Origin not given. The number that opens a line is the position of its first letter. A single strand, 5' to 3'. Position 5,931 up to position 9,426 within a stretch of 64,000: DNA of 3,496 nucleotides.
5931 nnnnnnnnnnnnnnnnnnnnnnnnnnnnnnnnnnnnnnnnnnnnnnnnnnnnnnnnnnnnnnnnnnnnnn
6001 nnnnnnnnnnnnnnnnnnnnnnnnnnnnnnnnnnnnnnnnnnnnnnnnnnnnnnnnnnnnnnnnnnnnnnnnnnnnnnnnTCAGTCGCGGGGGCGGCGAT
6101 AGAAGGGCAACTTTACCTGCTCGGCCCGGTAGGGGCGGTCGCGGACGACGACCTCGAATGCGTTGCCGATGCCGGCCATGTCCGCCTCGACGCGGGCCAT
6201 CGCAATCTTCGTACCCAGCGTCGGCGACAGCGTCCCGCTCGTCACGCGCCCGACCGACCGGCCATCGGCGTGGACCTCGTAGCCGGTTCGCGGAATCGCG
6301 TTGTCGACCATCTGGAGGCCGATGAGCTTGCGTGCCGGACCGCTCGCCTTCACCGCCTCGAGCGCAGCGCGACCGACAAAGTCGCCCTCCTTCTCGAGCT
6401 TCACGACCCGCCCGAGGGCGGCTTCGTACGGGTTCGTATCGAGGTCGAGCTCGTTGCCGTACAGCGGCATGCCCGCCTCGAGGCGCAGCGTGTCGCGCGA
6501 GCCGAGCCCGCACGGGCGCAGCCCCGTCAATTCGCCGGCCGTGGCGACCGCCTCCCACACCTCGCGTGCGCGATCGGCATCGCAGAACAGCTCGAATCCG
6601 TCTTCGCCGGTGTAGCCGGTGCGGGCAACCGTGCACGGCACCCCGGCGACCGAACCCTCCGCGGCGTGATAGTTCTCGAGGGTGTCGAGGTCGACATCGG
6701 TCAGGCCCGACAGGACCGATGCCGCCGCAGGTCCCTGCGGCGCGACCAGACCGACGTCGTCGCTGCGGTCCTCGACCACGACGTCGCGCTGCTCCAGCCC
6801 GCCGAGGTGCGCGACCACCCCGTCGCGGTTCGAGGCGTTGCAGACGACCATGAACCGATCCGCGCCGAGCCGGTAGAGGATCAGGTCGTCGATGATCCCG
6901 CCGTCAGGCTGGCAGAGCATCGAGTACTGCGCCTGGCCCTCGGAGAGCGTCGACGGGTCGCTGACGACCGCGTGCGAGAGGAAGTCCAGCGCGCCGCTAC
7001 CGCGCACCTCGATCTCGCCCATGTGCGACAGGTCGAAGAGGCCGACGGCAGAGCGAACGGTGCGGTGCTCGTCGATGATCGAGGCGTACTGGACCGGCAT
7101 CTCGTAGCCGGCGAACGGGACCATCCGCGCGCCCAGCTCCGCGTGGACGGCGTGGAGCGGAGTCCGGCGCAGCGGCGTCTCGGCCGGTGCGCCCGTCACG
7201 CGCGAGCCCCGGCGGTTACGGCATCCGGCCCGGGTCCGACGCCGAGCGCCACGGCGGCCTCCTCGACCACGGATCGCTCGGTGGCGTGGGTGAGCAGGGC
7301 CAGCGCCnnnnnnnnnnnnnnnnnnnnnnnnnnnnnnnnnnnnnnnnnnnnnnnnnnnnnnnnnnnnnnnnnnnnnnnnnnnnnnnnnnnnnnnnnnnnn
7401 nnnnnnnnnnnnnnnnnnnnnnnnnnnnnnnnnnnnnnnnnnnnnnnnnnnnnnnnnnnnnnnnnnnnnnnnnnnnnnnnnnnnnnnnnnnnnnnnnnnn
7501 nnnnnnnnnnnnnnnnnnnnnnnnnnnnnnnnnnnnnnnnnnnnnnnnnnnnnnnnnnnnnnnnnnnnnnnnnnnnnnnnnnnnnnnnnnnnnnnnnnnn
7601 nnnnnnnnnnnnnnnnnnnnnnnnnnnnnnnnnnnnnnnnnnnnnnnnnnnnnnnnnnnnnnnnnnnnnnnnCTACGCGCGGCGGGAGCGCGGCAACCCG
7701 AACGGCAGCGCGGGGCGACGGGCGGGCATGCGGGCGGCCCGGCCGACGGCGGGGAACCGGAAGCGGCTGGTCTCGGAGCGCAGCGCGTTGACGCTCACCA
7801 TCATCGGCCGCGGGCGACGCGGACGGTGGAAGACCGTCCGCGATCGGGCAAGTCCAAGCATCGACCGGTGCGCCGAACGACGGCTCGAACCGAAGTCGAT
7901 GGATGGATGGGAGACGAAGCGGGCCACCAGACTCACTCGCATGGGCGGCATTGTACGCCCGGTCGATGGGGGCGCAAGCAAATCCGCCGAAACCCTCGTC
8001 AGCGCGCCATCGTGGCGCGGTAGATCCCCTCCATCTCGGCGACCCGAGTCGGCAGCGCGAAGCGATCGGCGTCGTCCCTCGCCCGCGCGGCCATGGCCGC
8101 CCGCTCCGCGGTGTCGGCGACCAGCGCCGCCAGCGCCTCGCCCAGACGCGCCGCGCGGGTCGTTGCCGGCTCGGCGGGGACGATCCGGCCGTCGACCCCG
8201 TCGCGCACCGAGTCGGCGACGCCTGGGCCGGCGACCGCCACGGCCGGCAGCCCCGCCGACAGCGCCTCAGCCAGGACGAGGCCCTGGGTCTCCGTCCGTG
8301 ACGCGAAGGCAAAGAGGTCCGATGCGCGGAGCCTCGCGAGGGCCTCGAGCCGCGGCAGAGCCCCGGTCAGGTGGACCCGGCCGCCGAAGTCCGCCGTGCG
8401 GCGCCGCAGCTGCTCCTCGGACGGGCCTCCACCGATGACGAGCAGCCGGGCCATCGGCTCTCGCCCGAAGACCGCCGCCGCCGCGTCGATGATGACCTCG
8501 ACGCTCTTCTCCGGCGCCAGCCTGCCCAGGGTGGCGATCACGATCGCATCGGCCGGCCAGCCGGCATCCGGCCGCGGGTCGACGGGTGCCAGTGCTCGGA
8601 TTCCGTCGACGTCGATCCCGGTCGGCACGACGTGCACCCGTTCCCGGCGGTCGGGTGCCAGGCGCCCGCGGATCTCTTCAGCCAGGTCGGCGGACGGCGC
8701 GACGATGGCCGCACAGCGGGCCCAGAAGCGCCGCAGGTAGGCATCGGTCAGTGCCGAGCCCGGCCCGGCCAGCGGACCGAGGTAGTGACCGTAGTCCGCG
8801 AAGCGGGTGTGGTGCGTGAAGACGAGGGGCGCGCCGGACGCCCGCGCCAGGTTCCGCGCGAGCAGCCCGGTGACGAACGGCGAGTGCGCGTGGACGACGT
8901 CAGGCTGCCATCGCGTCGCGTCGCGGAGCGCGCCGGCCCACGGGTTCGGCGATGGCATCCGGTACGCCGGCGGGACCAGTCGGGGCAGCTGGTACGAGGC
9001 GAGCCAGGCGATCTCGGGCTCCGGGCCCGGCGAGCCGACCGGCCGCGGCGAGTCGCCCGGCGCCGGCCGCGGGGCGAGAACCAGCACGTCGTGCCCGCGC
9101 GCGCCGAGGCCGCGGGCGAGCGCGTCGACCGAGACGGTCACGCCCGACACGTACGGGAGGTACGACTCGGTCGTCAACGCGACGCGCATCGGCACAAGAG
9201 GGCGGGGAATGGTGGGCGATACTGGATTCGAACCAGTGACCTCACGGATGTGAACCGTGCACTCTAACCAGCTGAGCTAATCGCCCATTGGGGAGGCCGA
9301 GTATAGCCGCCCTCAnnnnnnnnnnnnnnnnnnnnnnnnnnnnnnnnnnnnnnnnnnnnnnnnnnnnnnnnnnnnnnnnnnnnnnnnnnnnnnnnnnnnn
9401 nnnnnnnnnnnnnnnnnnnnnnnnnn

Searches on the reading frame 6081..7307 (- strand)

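Call 80: search_protein_families(library=pfam, proteins=[window:6081-7307:-], max_evalue=0.00001)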
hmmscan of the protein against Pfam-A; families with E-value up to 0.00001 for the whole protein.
window:6081-7307:- (408 aa): 2 families
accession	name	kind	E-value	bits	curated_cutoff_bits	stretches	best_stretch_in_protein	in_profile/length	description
PF01571.26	GCV_T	-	1.6e-92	309.8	25.6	1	51-300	1-254/255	Aminomethyltransferase folate-binding domain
PF08669.17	GCV_T_C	-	4.5e-23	81.4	25.9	1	326-403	1-79/80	Glycine cleavage T-protein C-terminal barrel domain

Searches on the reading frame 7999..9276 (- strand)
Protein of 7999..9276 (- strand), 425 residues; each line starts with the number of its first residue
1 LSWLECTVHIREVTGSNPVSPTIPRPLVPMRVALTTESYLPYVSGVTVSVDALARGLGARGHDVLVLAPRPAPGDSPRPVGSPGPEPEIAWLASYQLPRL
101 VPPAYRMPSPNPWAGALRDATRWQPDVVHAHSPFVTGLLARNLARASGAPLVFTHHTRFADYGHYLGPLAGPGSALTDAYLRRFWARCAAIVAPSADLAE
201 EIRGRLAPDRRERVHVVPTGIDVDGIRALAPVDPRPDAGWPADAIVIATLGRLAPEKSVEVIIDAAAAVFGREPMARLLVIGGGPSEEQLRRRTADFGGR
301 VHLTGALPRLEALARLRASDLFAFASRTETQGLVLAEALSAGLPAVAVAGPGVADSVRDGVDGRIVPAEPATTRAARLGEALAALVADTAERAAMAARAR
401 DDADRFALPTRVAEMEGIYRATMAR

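Call 80: search_protein_families(library=pfam, proteins=[window:7999-9276:-], max_evalue=0.00001)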
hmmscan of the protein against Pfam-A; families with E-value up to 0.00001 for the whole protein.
window:7999-9276:- (425 aa): 5 families
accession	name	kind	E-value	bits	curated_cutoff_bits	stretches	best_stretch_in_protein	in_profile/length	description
PF13439.12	Glyco_transf_4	-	8.8e-33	114.2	28.5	1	43-224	1-169/170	Glycosyltransferase Family 4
PF00534.26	Glycos_transf_1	-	7.2e-26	91.2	26.4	1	237-401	8-171/172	Glycosyl transferases group 1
PF13692.12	Glyco_trans_1_4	-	2.7e-24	86.5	27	1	246-378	3-136/142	Glycosyl transferases group 1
PF13579.12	Glyco_trans_4_4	-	8.3e-22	78.7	29.7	1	44-220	1-158/158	Glycosyl transferase 4-like domain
PF20706.3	GT4-conflict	-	7.7e-13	48.6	26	1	52-402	20-371/385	Family 4 Glycosyltransferase in conflict systems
